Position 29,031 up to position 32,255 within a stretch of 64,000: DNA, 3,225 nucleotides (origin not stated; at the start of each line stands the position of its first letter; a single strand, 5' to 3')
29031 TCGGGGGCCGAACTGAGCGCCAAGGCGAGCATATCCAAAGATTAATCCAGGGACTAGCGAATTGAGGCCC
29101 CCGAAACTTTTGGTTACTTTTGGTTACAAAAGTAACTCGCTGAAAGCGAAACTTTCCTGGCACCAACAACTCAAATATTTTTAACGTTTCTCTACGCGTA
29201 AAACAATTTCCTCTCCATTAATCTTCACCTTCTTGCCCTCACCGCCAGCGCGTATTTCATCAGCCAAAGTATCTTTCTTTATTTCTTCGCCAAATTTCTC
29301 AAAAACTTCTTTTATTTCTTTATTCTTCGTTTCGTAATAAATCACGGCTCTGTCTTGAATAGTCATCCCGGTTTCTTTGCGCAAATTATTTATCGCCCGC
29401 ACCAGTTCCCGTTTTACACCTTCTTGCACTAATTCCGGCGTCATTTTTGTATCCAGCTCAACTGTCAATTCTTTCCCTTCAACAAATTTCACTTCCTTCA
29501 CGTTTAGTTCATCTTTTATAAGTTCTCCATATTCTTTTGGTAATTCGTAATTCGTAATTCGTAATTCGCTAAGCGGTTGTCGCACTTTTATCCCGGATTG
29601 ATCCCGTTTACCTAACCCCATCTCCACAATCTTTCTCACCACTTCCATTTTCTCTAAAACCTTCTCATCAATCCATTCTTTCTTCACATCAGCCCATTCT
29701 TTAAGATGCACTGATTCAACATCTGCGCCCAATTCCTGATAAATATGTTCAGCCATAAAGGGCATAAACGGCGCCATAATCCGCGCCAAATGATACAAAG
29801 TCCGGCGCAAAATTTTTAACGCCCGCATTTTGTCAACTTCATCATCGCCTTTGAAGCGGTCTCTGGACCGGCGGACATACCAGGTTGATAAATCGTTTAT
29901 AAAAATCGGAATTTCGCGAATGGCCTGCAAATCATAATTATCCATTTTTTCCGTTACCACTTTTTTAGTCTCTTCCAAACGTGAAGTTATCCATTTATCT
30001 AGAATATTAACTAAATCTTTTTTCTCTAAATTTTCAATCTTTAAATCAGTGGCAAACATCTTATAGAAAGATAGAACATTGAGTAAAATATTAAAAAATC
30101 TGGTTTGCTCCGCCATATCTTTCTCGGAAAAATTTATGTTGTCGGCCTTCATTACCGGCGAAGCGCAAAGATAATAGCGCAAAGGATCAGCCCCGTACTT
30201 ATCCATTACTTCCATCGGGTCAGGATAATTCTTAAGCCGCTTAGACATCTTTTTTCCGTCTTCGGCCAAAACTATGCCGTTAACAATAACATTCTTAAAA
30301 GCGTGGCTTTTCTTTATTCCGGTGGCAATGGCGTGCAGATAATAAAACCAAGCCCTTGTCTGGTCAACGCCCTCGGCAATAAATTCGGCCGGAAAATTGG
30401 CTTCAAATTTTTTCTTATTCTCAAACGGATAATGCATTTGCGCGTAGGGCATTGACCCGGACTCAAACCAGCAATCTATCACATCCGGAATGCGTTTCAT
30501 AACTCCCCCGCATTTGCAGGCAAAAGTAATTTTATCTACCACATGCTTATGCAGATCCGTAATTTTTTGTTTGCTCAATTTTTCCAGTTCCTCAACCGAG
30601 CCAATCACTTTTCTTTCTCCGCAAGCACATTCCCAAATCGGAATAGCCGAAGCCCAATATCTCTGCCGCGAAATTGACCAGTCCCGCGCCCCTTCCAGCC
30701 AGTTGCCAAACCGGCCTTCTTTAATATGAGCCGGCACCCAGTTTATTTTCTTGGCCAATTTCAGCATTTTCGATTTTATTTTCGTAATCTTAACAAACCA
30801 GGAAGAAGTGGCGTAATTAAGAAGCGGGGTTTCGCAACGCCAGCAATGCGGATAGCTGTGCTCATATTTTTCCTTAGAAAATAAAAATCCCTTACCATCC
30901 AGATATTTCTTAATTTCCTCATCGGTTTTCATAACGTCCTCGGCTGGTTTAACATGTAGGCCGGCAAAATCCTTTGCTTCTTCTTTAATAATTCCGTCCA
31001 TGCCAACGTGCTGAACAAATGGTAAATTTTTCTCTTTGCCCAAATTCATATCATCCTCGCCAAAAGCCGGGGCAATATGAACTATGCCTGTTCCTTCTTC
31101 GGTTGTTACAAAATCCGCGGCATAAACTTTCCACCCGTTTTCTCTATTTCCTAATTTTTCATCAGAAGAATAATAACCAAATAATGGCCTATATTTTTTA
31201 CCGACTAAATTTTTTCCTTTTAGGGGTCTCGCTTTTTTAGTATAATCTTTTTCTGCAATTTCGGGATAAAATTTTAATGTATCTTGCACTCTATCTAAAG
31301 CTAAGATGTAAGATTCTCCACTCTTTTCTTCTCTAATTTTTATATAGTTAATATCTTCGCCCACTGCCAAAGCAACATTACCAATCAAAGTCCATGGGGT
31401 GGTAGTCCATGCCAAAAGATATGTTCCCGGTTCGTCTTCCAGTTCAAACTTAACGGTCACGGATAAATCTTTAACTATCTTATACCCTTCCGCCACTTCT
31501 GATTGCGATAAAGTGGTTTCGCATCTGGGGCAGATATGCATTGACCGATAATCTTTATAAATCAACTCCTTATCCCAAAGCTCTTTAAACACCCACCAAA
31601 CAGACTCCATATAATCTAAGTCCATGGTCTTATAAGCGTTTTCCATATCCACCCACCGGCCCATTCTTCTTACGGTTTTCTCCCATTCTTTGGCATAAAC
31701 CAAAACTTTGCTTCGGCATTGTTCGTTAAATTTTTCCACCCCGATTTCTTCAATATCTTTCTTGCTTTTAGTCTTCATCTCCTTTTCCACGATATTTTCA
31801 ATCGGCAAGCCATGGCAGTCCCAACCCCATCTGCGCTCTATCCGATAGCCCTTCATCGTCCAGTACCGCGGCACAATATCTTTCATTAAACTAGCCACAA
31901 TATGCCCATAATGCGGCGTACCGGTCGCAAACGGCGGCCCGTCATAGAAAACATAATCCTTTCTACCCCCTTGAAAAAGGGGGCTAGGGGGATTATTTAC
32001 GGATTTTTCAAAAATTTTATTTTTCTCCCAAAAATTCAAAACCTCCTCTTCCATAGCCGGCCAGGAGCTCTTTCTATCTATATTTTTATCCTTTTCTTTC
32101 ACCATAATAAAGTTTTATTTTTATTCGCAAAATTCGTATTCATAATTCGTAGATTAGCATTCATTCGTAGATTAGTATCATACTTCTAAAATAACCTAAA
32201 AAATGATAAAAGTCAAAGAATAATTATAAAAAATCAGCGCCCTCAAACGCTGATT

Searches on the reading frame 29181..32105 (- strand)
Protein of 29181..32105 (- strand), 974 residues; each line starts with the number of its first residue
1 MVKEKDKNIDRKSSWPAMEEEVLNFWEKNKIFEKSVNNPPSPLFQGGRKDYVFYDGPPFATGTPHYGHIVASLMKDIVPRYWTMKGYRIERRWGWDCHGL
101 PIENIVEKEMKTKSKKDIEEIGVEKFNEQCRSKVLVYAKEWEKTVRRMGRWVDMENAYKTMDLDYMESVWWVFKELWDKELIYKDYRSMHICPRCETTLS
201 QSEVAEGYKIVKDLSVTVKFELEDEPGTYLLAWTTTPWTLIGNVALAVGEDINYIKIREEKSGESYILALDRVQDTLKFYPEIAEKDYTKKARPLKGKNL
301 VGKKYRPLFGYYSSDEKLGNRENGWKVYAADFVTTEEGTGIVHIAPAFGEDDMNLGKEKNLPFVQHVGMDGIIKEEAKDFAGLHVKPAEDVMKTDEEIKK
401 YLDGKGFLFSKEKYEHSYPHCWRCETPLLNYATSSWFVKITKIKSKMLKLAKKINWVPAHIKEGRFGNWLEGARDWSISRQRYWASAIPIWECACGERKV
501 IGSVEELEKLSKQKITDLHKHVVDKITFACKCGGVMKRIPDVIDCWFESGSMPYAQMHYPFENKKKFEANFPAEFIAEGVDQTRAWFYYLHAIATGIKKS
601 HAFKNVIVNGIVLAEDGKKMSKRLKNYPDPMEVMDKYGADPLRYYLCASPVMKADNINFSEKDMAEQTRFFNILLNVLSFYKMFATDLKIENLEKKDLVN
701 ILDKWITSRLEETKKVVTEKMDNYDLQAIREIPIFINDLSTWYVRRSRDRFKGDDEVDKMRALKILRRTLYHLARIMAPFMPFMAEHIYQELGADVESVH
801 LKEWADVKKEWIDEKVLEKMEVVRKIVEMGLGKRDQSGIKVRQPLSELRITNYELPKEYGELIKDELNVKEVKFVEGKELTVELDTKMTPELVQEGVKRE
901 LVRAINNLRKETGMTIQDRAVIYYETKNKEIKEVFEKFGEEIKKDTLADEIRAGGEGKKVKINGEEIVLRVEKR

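Call 10: search_protein_families(library=pfam, proteins=[window:29181-32105:-])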
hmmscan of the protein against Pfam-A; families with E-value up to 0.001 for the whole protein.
window:29181-32105:- (974 aa): 5 families
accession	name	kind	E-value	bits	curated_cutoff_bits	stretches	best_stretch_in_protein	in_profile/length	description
PF00133.28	tRNA-synt_1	-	1.1e-133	446.5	22.7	1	22-657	2-413/414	tRNA synthetases class I (I, L, M and V)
PF08264.19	Anticodon_1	-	1.3e-30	106.6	25.1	1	703-846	1-145/148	Anticodon-binding domain of tRNA ligase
PF19302.4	DUF5915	-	6.2e-24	85.1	27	1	873-973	93-194/195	Domain of unknown function (DUF5915)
PF09334.17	tRNA-synt_1g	-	1.6e-17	63.8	20.1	2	589-667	299-374/391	tRNA synthetases class I (M)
PF01406.26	tRNA-synt_1e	-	0.00023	21.1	27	0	606-667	241-299/301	tRNA synthetases class I (C) catalytic domain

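Call 17: find_homologous_proteins(query=window:29181-32105:-, max_evalue=1e-30)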
Query window:29181-32105:- (974 aa): 8000 proteins with E <= 1e-30 among 8000 candidates; the best 120 are listed.
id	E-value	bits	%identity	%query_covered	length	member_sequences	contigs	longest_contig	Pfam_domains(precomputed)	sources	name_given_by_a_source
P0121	0.0e+0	2252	100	100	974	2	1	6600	PF09334.18,PF08264.20,PF00133.29,PF19302.5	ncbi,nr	ncbi:MAG: isoleucine--tRNA ligase [Patescibacteria group bacterium]|nr:isoleucine--tRNA ligase [Pate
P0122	0.0e+0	1901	82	100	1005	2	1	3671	PF09334.18,PF08264.20,PF00133.29,PF19302.5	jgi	-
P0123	0.0e+0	1844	81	100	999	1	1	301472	PF09334.18,PF08264.20,PF00133.29,PF19302.5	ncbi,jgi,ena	ncbi:MAG: isoleucine--tRNA ligase [Patescibacteria group bacterium]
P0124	0.0e+0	1798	78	100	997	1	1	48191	PF09334.18,PF08264.20,PF00133.29,PF19302.5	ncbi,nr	ncbi:MAG: isoleucine--tRNA ligase [Patescibacteria group bacterium]|nr:isoleucine--tRNA ligase [Pate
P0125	0.0e+0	1783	77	100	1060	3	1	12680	PF09334.18,PF08264.20,PF00133.29,PF19302.5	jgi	-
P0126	0.0e+0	1696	72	100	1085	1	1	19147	PF09334.18,PF08264.20,PF00133.29,PF19302.5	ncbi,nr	ncbi:MAG: class I tRNA ligase family protein [Patescibacteria group bacterium]|nr:class I tRNA ligas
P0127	0.0e+0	1689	74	100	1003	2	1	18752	PF09334.18,PF01406.26,PF08264.20,PF00133.29,PF19302.5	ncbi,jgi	ncbi:MAG: isoleucine--tRNA ligase [Patescibacteria group bacterium]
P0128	0.0e+0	1637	73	100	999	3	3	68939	PF09334.18,PF08264.20,PF00133.29,PF19302.5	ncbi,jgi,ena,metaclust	metaclust:\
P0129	0.0e+0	1628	72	100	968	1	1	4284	PF09334.18,PF08264.20,PF00133.29,PF19302.5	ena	-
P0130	0.0e+0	1626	72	100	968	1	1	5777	PF09334.18,PF08264.20,PF00133.29,PF19302.5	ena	-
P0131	0.0e+0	1621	70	99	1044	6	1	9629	PF09334.18,PF01406.26,PF08264.20,PF00133.29,PF19302.5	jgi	-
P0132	0.0e+0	1616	72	99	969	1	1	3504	PF09334.18,PF08264.20,PF00133.29,PF19302.5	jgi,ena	-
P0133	0.0e+0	1609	72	100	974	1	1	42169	PF09334.18,PF01406.26,PF08264.20,PF00133.29,PF19302.5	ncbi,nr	ncbi:MAG: isoleucine--tRNA ligase [bacterium]|nr:isoleucine--tRNA ligase [bacterium]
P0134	0.0e+0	1604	71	99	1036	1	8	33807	PF09334.18,PF01406.26,PF08264.20,PF00133.29,PF19302.5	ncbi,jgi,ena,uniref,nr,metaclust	ncbi:hypothetical protein A2477_02305 [Candidatus Falkowbacteria bacterium RIFOXYC2_FULL_47_12]|unir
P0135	0.0e+0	1601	71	99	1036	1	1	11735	PF09334.18,PF01406.26,PF08264.20,PF00133.29,PF19302.5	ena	-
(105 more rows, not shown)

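Call 95: predict_structure(alignment_id=A5)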
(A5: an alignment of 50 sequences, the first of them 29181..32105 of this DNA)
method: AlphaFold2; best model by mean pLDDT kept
length: 974 residues; sequences in the alignment: 50
mean_pLDDT: 85.8   pTM: 0.79
mean pLDDT of the five models: 85.8, 83.5, 82.8, 82.0, 81.3
residues with pLDDT >= 90: 461; 70-90: 420; 50-70: 69; < 50: 24
segments of 3 or more residues with pLDDT < 50: 1-12, 45-47, 285-287
pLDDT, mean of each block of 10 residues (from residue 1): 29 76 95 85 54 68 79 91 89 76 81 75 83 84 91 84 85 93 86 73 75 92 95 94 96 89 88 79 51 83 95 89 95 89 92 92 89 92 89 94 94 86 81 86 94 91 79 79 75 94 94 90 91 92 56 64 81 88 80 92 91 75 67 92 95 90 90 94 85 90 96 97 95 97 90 88 96 97 97 90 92 94 92 87 89 89 89 89 88 87 87 79 89 88 85 84 85 84
secondary structure, 60 per line:
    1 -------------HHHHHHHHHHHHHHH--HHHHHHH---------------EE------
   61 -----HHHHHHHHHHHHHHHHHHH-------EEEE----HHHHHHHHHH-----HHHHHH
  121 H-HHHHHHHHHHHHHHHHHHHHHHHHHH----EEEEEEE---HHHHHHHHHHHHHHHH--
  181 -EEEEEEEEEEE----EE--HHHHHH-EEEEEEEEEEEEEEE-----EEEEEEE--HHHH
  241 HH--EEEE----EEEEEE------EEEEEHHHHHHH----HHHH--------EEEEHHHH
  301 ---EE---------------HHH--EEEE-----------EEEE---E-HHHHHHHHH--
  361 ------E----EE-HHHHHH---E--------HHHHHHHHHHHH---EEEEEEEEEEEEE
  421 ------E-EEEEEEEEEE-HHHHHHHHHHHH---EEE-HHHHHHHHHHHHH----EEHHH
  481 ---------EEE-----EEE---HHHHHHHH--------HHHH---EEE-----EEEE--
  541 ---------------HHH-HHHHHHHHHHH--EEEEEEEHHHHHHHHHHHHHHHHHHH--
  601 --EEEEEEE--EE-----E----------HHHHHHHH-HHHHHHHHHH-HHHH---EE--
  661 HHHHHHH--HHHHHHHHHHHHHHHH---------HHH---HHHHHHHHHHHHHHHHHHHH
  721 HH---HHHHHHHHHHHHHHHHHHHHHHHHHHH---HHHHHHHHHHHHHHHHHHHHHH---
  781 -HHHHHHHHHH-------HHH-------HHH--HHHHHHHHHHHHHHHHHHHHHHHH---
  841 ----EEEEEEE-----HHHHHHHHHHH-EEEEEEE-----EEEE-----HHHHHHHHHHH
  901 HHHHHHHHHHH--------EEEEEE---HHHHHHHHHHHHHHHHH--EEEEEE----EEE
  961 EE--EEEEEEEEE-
elements in order (helices of 4 or more, strands of 3 or more residues): H14-28 H31-37 H66-84 E92-95 H100-109 H115-121 H123-148 E153-159 H163-178 E182-192 H201-206 E208-222 E228-234 H237-242 E245-248 E253-258 E265-269 H270-276 H281-284 E293-296 H297-300 E326-329 E341-344 H350-358 H375-380 H393-404 E408-420 E429-438 H440-451 E455-457 H459-471 E490-492 E498-500 H504-511 H520-523 E527-529 E535-538 H560-570 E573-579 H580-598 E603-609 H630-637 H639-648 H650-653 H661-667 H670-685 H701-722 H726-752 H756-777 H782-791 H814-837 E845-851 H857-867 E869-875 E881-884 H890-911 E920-925 H929-945 E948-953 E958-962 E965-973
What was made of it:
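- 29181..32105 (-): Host gene: isoleucyl-tRNA synthetase. The insert is P39-R48, between helix 31-37 and strand 52-53. AlphaFold gives pLDDT 54 for residues 41-50 and below 50 at residues 45-47 (call 95).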

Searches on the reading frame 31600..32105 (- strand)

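Call 15: search_solved_structures(query=window:31600-32105:-, show_alignments=3)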
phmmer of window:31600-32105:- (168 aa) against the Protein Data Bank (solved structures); distinct sequences matched with E-value up to 0.001: 51.
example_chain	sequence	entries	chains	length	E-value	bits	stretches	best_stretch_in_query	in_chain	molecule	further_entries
6ldk_A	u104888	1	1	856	1e-51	178.4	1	3-168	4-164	Isoleucine--tRNA ligase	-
9wqs_A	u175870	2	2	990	2.6e-50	173.9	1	13-168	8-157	Isoleucine--tRNA ligase, cytoplasmic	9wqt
7d5c_A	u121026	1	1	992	2.6e-50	173.9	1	13-168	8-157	Isoleucine--tRNA ligase, cytoplasmic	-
8wnd_A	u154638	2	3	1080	2.7e-50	173.8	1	13-168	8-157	isoleucine--tRNA ligase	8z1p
1ile_A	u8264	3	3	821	4.7e-47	163.3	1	13-168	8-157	ISOLEUCYL-TRNA SYNTHETASE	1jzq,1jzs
9w01_B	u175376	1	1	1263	6.6e-46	159.5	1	11-168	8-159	Isoleucine--tRNA ligase, cytoplasmic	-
8c8u_A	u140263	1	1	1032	6.1e-39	136.9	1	11-168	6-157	Isoleucine--tRNA ligase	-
8c8v_A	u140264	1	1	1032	1.2e-38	135.9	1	11-168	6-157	Isoleucine--tRNA ligase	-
8c9d_A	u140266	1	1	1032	5.4e-37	130.5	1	11-168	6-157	Isoleucine--tRNA ligase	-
8c8w_A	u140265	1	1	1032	7.3e-36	126.8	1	11-168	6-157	Isoleucine--tRNA ligase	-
8wnf_A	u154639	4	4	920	9.4e-19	71.1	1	48-165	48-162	Isoleucine--tRNA ligase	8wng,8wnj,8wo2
8wni_A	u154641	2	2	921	9.4e-19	71.1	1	48-165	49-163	Isoleucine--tRNA ligase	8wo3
1ffy_A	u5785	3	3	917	5.1e-18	68.7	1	45-165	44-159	ISOLEUCYL-TRNA SYNTHETASE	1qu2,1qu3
8c9e_A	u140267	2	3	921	1e-16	64.5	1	15-165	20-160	Isoleucine--tRNA ligase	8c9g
8c9f_A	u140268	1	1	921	3.3e-14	56.3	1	15-165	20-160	Isoleucine--tRNA ligase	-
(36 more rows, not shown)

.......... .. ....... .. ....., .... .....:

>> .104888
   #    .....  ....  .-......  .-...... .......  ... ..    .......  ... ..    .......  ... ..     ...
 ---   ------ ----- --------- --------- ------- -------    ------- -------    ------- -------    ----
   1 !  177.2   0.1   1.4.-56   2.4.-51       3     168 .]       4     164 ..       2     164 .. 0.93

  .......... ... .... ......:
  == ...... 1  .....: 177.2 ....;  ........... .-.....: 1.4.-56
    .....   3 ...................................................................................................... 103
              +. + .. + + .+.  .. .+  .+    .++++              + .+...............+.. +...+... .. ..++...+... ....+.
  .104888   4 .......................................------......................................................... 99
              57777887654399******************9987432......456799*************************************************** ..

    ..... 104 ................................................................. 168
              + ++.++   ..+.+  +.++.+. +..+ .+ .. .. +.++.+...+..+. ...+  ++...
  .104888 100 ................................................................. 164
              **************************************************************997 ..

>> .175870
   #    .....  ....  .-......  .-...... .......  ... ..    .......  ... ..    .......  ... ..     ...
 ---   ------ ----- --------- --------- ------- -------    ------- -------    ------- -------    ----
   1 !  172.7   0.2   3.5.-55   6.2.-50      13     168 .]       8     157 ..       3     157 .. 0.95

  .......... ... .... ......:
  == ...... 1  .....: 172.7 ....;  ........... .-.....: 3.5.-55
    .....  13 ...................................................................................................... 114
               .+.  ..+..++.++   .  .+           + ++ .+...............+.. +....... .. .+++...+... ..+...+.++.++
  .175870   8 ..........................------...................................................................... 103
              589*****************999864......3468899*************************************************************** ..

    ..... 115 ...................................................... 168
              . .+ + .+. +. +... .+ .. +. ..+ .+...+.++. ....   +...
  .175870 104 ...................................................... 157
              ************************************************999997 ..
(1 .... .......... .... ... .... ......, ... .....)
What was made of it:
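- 29181..32105 (-): Solved IleRS structures show a 6-residue gap here (call 15).
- Solved IleRS structures show a 6-aa gap at this point (call 15).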
